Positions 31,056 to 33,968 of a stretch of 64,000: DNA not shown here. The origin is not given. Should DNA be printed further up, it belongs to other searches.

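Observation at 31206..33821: Stand-alone A-T-TE enzyme with a glycine-like specificity code (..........) and no condensation domain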

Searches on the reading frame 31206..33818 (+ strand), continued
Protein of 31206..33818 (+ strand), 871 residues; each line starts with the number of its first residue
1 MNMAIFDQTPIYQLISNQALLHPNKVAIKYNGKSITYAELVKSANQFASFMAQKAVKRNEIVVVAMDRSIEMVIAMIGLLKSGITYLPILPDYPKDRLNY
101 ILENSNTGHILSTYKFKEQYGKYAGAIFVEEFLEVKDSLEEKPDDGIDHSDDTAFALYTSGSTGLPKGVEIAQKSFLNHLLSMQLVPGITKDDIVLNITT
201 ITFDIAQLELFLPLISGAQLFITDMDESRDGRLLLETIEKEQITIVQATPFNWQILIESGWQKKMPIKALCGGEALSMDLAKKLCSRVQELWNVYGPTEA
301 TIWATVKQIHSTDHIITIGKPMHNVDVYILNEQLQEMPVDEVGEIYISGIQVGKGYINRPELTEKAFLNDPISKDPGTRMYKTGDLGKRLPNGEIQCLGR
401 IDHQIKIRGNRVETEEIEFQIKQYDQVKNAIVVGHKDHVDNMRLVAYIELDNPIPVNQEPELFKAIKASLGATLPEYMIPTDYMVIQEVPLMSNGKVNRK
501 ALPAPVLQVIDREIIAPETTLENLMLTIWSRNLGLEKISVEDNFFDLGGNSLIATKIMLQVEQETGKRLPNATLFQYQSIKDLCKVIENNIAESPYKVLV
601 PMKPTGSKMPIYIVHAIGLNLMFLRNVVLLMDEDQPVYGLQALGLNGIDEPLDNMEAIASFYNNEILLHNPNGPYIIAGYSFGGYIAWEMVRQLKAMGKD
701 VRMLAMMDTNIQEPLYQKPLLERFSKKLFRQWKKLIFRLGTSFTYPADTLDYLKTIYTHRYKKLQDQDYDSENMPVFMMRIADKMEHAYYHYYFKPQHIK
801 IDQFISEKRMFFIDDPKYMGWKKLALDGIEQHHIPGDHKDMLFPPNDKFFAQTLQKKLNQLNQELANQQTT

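Call 8: find_homologous_proteins(query=window:31206-33818:+, max_evalue=1e-30)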
Query window:31206-33818:+ (871 aa): 6198 proteins with E <= 1e-30 among 8000 candidates; the best 120 are listed.
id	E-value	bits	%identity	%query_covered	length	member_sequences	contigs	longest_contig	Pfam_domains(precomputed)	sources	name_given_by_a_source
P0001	0.0e+0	1985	100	100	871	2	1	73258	PF00550.32,PF00501.35,PF13193.13,PF00975.27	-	-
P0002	0.0e+0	1847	93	100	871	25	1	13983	PF00550.32,PF00501.35,PF13193.13,PF00975.27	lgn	-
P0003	0.0e+0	1761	89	99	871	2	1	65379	PF00550.32,PF00501.35,PF13193.13,PF00975.27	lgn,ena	-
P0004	0.0e+0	1717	87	99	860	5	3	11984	PF00550.32,PF00501.35,PF13193.13,PF00975.27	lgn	-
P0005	0.0e+0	1308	66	98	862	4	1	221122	PF00550.32,PF00501.35,PF13193.13,PF00975.27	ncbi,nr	ncbi:MAG: amino acid adenylation domain-containing protein [Chitinophagaceae bacterium]|nr:amino aci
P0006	0.0e+0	1256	65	98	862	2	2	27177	PF00550.32,PF00501.35,PF00975.27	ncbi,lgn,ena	-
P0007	5.2e-286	969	51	98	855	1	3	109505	PF00550.32,PF00501.35,PF00561.27,PF00975.27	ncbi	ncbi:MAG: amino acid adenylation domain-containing protein [Mucilaginibacter sp.]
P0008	9.2e-286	969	52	97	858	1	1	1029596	PF00550.32,PF00501.35,PF00561.27,PF00975.27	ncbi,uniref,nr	ncbi:amino acid adenylation domain-containing protein [Mucilaginibacter corticis]|uniref:Amino acid 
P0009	9.1e-284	962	51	98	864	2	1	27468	PF00550.32,PF00501.35,PF13193.13,PF00561.27,PF00975.27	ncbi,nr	ncbi:MAG: hypothetical protein JWR50_1725 [Mucilaginibacter sp.]|nr:hypothetical protein [Mucilagini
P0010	1.7e-282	958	51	98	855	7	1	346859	PF00550.32,PF00501.35,PF13193.13,PF00975.27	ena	-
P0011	1.4e-280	952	51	98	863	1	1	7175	PF00550.32,PF00501.35,PF00975.27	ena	-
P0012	4.3e-279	947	50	98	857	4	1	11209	PF00550.32,PF00501.35,PF13193.13,PF00561.27,PF00975.27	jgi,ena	-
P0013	5.2e-278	943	50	98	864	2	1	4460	PF00550.32,PF00501.35,PF00975.27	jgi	jgi:amino acid adenylation domain-containing protein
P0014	1.1e-276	939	50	97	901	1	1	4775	PF00550.32,PF00501.35,PF00975.27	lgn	-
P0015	2.2e-275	934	49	99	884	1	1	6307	PF00550.32,PF00501.35,PF13193.13,PF00975.27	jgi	jgi:amino acid adenylation domain-containing protein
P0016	5.8e-275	933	50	98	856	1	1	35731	PF00550.32,PF00501.35,PF13193.13,PF00561.27,PF00975.27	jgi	-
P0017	1.2e-274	932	50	98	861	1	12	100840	PF00550.32,PF00501.35,PF00975.27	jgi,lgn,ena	-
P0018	1.1e-273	929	50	98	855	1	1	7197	PF00550.32,PF00501.35,PF13193.13,PF00975.27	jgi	jgi:amino acid adenylation domain-containing protein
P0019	5.4e-273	926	49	97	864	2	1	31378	PF00550.32,PF00501.35,PF00561.27,PF00975.27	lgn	-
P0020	3.5e-271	920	49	97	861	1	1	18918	PF00550.32,PF00501.35,PF00975.27,PF23297.2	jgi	jgi:amino acid adenylation domain-containing protein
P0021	9.1e-271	919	49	98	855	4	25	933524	PF00550.32,PF00501.35,PF00561.27,PF00975.27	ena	-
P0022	1.3e-269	915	49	97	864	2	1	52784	PF00550.32,PF00501.35,PF00561.27,PF00975.27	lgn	-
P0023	5.5e-269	913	57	82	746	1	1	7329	PF00550.32,PF00501.35,PF13193.13,PF00975.27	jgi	jgi:amino acid adenylation domain-containing protein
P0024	1.1e-266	906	49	98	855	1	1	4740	PF00550.32,PF00501.35,PF13193.13,PF00561.27,PF00975.27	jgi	-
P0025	2.6e-266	904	49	97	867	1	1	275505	PF00550.32,PF00501.35,PF00561.27,PF00975.27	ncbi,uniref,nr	ncbi:non-ribosomal peptide synthetase [Pedobacter sp. L105]|uniref:non-ribosomal peptide synthetase 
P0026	7.6e-266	903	48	97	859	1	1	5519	PF00550.32,PF00501.35,PF00975.27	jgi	-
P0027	1.5e-265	902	48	98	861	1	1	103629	PF00550.32,PF00501.35,PF00561.27,PF00975.27,PF23297.2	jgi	jgi:amino acid adenylation domain-containing protein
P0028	2.0e-265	901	48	98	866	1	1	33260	PF00550.32,PF00501.35,PF00975.27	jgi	-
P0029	1.7e-264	898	49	98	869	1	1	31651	PF00550.32,PF00501.35,PF00561.27,PF00975.27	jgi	jgi:amino acid adenylation domain-containing protein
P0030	5.4e-264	897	49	98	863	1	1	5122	PF00550.32,PF00501.35,PF13193.13,PF00561.27,PF00975.27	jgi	-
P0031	1.0e-262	892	47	98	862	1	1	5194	PF00550.32,PF00501.35,PF13193.13,PF00975.27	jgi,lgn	-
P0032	1.3e-262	892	47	98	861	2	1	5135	PF00550.32,PF00501.35,PF00975.27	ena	-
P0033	6.9e-262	890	47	98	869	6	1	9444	PF00550.32,PF00501.35,PF13193.13,PF00975.27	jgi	jgi:amino acid adenylation domain-containing protein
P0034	2.0e-261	888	48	99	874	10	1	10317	PF00550.32,PF00501.35,PF00561.27,PF00975.27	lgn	-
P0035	2.6e-259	881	48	97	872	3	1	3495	PF00550.32,PF00501.35,PF13193.13,PF00561.27,PF00975.27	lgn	-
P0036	2.7e-259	881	48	98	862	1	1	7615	PF00550.32,PF00501.35,PF13193.13,PF00975.27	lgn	-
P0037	3.9e-258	877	48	98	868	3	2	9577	PF00550.32,PF00501.35,PF13193.13,PF00975.27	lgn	-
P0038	3.6e-257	874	47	99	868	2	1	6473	PF00550.32,PF00501.35,PF13193.13,PF00975.27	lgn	-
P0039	4.2e-257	874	47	98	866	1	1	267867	PF00550.32,PF00501.35,PF13193.13,PF00975.27,PF12146.16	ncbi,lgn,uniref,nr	ncbi:amino acid adenylation domain-containing protein [Pedobacter aquatilis]|uniref:non-ribosomal pe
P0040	4.5e-257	874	46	98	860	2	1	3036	PF00550.32,PF00501.35,PF13193.13,PF00975.27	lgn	-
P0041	4.9e-257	874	47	98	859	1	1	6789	PF00550.32,PF00501.35,PF13193.13,PF00975.27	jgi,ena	-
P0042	9.5e-257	873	48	97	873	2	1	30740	PF00550.32,PF00501.35,PF00561.27,PF00975.27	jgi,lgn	-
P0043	1.0e-255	869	48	97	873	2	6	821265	PF00550.32,PF00501.35,PF00561.27,PF00975.27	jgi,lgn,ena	jgi:amino acid adenylation domain-containing protein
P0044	5.7e-255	867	47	99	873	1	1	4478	PF00550.32,PF00501.35,PF00561.27,PF00975.27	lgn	-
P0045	6.2e-255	867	47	99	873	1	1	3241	PF00550.32,PF00501.35,PF00561.27,PF00975.27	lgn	-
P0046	8.7e-255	866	47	99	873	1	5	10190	PF00550.32,PF00501.35,PF00561.27,PF00975.27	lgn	-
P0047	1.5e-254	865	47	99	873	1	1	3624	PF00550.32,PF00501.35,PF00561.27,PF00975.27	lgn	-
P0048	1.5e-254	865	47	99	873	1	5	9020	PF00550.32,PF00501.35,PF00561.27,PF00975.27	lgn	-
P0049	1.5e-254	865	47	98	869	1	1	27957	PF00550.32,PF00501.35,PF00975.27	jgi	jgi:amino acid adenylation domain-containing protein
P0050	1.6e-254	865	47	99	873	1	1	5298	PF00550.32,PF00501.35,PF00561.27,PF00975.27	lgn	-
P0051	1.6e-254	865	47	99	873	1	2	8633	PF00550.32,PF00501.35,PF00561.27,PF00975.27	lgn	-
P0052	4.1e-254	864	47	99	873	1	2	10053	PF00550.32,PF00501.35,PF00561.27,PF00975.27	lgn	-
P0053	5.7e-254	864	47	97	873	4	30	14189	PF00550.32,PF00501.35,PF00975.27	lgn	-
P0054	6.5e-254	863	47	99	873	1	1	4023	PF00550.32,PF00501.35,PF00561.27,PF00975.27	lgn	-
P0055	6.5e-254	863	47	99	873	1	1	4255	PF00550.32,PF00501.35,PF00561.27,PF00975.27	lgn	-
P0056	7.3e-254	863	47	99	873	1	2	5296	PF00550.32,PF00501.35,PF00561.27,PF00975.27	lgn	-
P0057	5.3e-253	860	46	98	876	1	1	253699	PF00550.32,PF00501.35,PF13193.13,PF00975.27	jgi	jgi:amino acid adenylation domain-containing protein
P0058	7.0e-253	860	47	99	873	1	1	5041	PF00550.32,PF00501.35,PF00561.27,PF00975.27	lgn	-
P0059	7.2e-253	860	47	99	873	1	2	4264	PF00550.32,PF00501.35,PF00561.27,PF00975.27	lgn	-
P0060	8.1e-253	860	47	99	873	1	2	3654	PF00550.32,PF00501.35,PF00561.27,PF00975.27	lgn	-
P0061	1.3e-252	859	45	98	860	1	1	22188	PF00550.32,PF00501.35,PF00975.27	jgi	jgi:amino acid adenylation domain-containing protein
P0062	1.6e-252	859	45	98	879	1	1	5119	PF00550.32,PF00501.35,PF13193.13,PF00561.27,PF00975.27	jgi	jgi:amino acid adenylation domain-containing protein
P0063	2.6e-252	858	47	98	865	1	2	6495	PF00550.32,PF00501.35,PF00975.27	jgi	jgi:amino acid adenylation domain-containing protein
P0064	9.5e-252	856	47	98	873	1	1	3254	PF00550.32,PF00501.35,PF00561.27,PF00975.27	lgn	-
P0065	1.7e-251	855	46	98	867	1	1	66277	PF00550.32,PF00501.35,PF13193.13,PF00975.27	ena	-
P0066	3.6e-251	854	47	98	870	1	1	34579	PF00550.32,PF00501.35,PF13193.13,PF00975.27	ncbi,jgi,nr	ncbi:MAG TPA: amino acid adenylation domain-containing protein [Mucilaginibacter sp.]|jgi:amino acid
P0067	9.9e-250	849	45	99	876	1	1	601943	PF00550.32,PF00501.35,PF13193.13,PF00561.27,PF00975.27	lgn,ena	-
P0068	4.7e-249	847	50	88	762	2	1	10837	PF00550.32,PF00501.35,PF13193.13,PF00561.27,PF00975.27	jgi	-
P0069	4.9e-249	847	48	98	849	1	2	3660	PF00550.32,PF00501.35,PF00975.27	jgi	jgi:amino acid adenylation domain-containing protein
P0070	5.7e-249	847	46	97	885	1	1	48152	PF00550.32,PF00501.35,PF13193.13,PF00561.27,PF00975.27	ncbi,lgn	-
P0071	7.7e-249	847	46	99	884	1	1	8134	PF00550.32,PF00501.35,PF13193.13,PF00975.27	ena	-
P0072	1.7e-248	845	45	98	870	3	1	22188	PF00550.32,PF00501.35,PF13193.13,PF00975.27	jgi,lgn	jgi:amino acid adenylation domain-containing protein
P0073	4.3e-248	844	46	98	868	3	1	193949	PF00550.32,PF00501.35,PF13193.13,PF00975.27,PF12146.16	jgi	jgi:amino acid adenylation domain-containing protein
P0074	7.9e-248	843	47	98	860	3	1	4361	PF00550.32,PF00501.35,PF13193.13,PF00975.27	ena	-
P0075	1.3e-247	843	46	98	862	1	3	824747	PF00550.32,PF00501.35,PF00975.27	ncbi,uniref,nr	ncbi:non-ribosomal peptide synthetase [Mucilaginibacter myungsuensis]|uniref:Amino acid adenylation 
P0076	1.5e-247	842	45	98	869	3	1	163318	PF00550.32,PF00501.35,PF00561.27,PF00975.27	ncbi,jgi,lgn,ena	jgi:amino acid adenylation domain-containing protein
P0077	2.5e-247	842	45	98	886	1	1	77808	PF00550.32,PF00501.35,PF13193.13,PF00975.27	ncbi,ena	-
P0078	2.9e-247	841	45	97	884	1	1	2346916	PF00550.32,PF00501.35,PF13193.13,PF00975.27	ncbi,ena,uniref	ncbi:non-ribosomal peptide synthetase [Mucilaginibacter sp.]|uniref:non-ribosomal peptide synthetase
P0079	5.3e-247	840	47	97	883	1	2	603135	PF00550.32,PF00501.35,PF13193.13,PF00975.27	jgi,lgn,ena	-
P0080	6.2e-247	840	45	98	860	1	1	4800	PF00550.32,PF00501.35,PF13193.13,PF00561.27,PF00975.27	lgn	-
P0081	1.0e-246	839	47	97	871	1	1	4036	PF00550.32,PF00501.35,PF13193.13,PF00561.27,PF00975.27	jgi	jgi:amino acid adenylation domain-containing protein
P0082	1.2e-246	839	46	97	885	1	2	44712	PF00550.32,PF00501.35,PF13193.13,PF00975.27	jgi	jgi:amino acid adenylation domain-containing protein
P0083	1.4e-246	839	46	97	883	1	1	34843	PF00550.32,PF00501.35,PF13193.13,PF00975.27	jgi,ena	-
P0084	1.9e-246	839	45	99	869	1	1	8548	PF00550.32,PF00501.35,PF13193.13,PF00561.27,PF00975.27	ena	-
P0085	1.2e-245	836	44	97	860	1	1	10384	PF00550.32,PF00501.35,PF13193.13,PF00561.27,PF00975.27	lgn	-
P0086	1.8e-245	835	45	97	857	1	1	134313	PF00550.32,PF00501.35,PF13193.13,PF00975.27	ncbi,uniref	ncbi:MAG: non-ribosomal peptide synthetase [Mucilaginibacter sp.]|uniref:non-ribosomal peptide synth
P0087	2.0e-245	835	46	98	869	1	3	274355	PF00550.32,PF00501.35,PF13193.13,PF00561.27,PF00975.27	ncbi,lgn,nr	ncbi:MAG: amino acid adenylation domain-containing protein [Puia sp.]|nr:amino acid adenylation doma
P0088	3.2e-245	835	46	98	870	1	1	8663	PF00550.32,PF00501.35,PF13193.13,PF00561.27,PF00975.27,PF12146.16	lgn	-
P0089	3.8e-245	834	45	97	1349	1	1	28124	PF00668.26,PF00550.32,PF00501.35,PF13193.13,PF00975.27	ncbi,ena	-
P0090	9.7e-245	833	44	98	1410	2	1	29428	PF00668.26,PF00550.32,PF00501.35,PF13193.13,PF00975.27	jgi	-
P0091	1.1e-244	833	45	97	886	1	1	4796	PF00550.32,PF00501.35,PF13193.13,PF00975.27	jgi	jgi:amino acid adenylation domain-containing protein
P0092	1.8e-244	832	46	99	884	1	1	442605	PF00550.32,PF00501.35,PF13193.13,PF00975.27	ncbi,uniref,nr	ncbi:amino acid adenylation domain-containing protein [Mucilaginibacter sp. L3T2-6]|uniref:non-ribos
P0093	2.0e-244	832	45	98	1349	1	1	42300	PF00668.26,PF00550.32,PF00501.35,PF13193.13,PF00975.27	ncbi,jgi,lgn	-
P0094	3.5e-244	831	45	98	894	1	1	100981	PF00550.32,PF00501.35,PF13193.13,PF00975.27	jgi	jgi:amino acid adenylation domain-containing protein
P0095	8.4e-244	830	46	97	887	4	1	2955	PF00550.32,PF00501.35,PF13193.13,PF00975.27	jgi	jgi:amino acid adenylation domain-containing protein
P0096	2.3e-243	828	45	99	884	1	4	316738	PF00550.32,PF00501.35,PF13193.13,PF00975.27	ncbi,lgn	ncbi:MAG: non-ribosomal peptide synthetase [Mucilaginibacter sp.]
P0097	3.6e-243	828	45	98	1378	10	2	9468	PF00668.26,PF00550.32,PF00501.35,PF13193.13,PF00975.27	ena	-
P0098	3.7e-243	828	46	98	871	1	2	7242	PF00550.32,PF00501.35,PF13193.13,PF00975.27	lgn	-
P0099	4.3e-243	828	45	98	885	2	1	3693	PF00550.32,PF00501.35,PF13193.13,PF00975.27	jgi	-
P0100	4.5e-243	827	45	98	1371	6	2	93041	PF00668.26,PF00550.32,PF00501.35,PF13193.13,PF00975.27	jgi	-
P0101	6.9e-243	827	45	99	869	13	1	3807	PF00550.32,PF00501.35,PF13193.13,PF00561.27,PF00975.27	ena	-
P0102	1.5e-242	826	44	67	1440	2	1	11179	PF00668.26,PF00550.32,PF00501.35,PF13193.13,PF00975.27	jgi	-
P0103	2.7e-242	825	44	98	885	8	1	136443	PF00550.32,PF00501.35,PF13193.13,PF00975.27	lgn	-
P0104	3.2e-242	825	47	98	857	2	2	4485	PF00550.32,PF00501.35,PF13193.13,PF00975.27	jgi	jgi:amino acid adenylation domain-containing protein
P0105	4.9e-242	824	45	98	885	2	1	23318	PF00550.32,PF00501.35,PF13193.13,PF00975.27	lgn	-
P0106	5.1e-242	824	45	98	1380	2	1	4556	PF00668.26,PF00550.32,PF00501.35,PF13193.13,PF00975.27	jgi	jgi:amino acid adenylation domain-containing protein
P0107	5.3e-242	824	45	98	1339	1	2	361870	PF00668.26,PF00550.32,PF00501.35,PF13193.13,PF00975.27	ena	-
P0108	1.5e-241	822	45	98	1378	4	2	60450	PF00668.26,PF00550.32,PF00501.35,PF13193.13,PF00975.27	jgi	jgi:amino acid adenylation domain-containing protein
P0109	1.6e-241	822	45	97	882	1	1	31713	PF00550.32,PF00501.35,PF13193.13,PF00975.27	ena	-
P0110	4.2e-241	821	45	98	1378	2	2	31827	PF00668.26,PF00550.32,PF00501.35,PF13193.13,PF00975.27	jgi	-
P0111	4.7e-241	821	45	98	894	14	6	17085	PF00550.32,PF00501.35,PF13193.13,PF00975.27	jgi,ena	-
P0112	5.4e-241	821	45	97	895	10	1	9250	PF00550.32,PF00501.35,PF13193.13,PF00975.27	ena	-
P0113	6.1e-241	820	45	98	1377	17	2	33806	PF00668.26,PF00550.32,PF00501.35,PF13193.13,PF00561.27,PF00975.27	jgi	-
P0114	9.8e-241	820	45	97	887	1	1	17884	PF00550.32,PF00501.35,PF13193.13,PF00975.27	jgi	jgi:amino acid adenylation domain-containing protein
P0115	1.1e-240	820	44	98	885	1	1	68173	PF00550.32,PF00501.35,PF13193.13,PF00975.27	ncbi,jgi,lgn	-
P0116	1.1e-240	820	45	98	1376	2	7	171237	PF00668.26,PF00550.32,PF00501.35,PF13193.13,PF00975.27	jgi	-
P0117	1.2e-240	819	44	98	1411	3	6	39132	PF00668.26,PF00550.32,PF00501.35,PF13193.13,PF00975.27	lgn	-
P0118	1.7e-240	819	45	98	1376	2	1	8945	PF00668.26,PF00550.32,PF00501.35,PF13193.13,PF00561.27,PF00975.27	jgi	jgi:amino acid adenylation domain-containing protein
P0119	2.3e-240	819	45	98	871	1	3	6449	PF00550.32,PF00501.35,PF13193.13,PF00975.27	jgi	jgi:amino acid adenylation domain-containing protein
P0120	4.2e-240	818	45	98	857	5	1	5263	PF00550.32,PF00501.35,PF13193.13,PF00975.27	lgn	-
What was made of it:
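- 31206..33821 (+): Gene for the 871-aa A-T-TE NRPS-like enzyme. Homologues of 93%, 89% and 87% identity in metagenomes (call 8).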

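Call 12: find_encoding_contigs(protein=P0005, flank=8000, max_places=2)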
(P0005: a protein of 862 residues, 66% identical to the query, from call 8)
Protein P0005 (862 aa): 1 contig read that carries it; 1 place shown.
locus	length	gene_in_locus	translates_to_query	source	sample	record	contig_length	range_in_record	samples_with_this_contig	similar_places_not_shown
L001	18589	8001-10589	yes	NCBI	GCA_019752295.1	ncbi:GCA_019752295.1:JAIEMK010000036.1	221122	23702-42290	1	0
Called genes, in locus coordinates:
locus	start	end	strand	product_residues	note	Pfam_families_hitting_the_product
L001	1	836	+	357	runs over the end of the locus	PF17396:DUF1611_N, PF07755:DUF1611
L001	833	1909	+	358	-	PF02746:MR_MLE_N, PF13378:MR_MLE_C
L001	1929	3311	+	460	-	PF00324:AA_permease, PF13520:AA_permease_2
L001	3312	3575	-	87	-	PF20664:DUF6814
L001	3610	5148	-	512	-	PF00083:Sugar_tr, PF07690:MFS_1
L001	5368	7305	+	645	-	PF16177:ACAS_N, PF00501:AMP-binding, PF13193:AMP-binding_C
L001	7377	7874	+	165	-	PF00383:dCMP_cyt_deam_1, PF14437:MafB19-deam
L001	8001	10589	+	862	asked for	PF00501:AMP-binding, PF13193:AMP-binding_C (weak), PF00550:PP-binding, PF00975:Thioesterase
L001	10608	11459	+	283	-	PF02485:Branch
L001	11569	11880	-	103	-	-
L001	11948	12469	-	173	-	-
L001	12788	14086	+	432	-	PF13520:AA_permease_2, PF00324:AA_permease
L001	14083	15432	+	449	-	PF00120:Gln-synt_C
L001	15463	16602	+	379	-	PF00465:Fe-ADH, PF13685:Fe-ADH_2, PF25137:ADH_Fe_C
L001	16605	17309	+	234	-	PF07722:Peptidase_C26, PF00117:GATase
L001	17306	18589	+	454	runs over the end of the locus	PF00171:Aldedh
